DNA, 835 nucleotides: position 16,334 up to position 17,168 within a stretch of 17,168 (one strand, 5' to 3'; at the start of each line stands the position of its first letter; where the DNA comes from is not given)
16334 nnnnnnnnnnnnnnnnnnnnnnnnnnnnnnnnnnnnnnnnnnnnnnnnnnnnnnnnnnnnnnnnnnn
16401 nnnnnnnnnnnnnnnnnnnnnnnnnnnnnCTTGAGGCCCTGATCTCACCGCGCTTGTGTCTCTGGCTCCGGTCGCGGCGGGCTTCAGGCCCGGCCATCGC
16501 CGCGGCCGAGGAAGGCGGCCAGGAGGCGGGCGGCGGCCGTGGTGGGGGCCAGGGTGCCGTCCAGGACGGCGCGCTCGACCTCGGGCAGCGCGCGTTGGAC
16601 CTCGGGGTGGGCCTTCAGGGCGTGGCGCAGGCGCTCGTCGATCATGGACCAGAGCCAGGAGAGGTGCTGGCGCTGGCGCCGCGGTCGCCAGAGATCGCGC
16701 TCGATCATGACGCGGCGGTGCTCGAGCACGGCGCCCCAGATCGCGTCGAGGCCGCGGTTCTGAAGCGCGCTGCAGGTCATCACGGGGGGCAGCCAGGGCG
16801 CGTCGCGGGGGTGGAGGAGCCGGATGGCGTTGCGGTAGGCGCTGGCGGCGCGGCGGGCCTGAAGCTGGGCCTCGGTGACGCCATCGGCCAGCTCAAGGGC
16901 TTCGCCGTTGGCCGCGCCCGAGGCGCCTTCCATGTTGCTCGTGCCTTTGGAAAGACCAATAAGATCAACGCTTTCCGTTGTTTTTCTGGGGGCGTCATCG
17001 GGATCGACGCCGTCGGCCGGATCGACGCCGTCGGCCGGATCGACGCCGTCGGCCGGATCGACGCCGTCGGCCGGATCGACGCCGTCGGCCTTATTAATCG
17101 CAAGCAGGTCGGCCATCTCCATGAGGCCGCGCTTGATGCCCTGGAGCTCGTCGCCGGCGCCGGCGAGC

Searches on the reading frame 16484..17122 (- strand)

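Call 53: search_protein_families(library=pfam, proteins=[window:16484-17122:-], max_evalue=0.01)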
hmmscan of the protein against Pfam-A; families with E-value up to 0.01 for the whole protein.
window:16484-17122:- (212 aa): 1 family
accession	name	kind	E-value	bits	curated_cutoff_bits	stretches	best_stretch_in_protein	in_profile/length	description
PF03308.22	MeaB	-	2.3e-18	66.6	23.1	1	86-173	185-272/273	Methylmalonyl Co-A mutase-associated GTPase MeaB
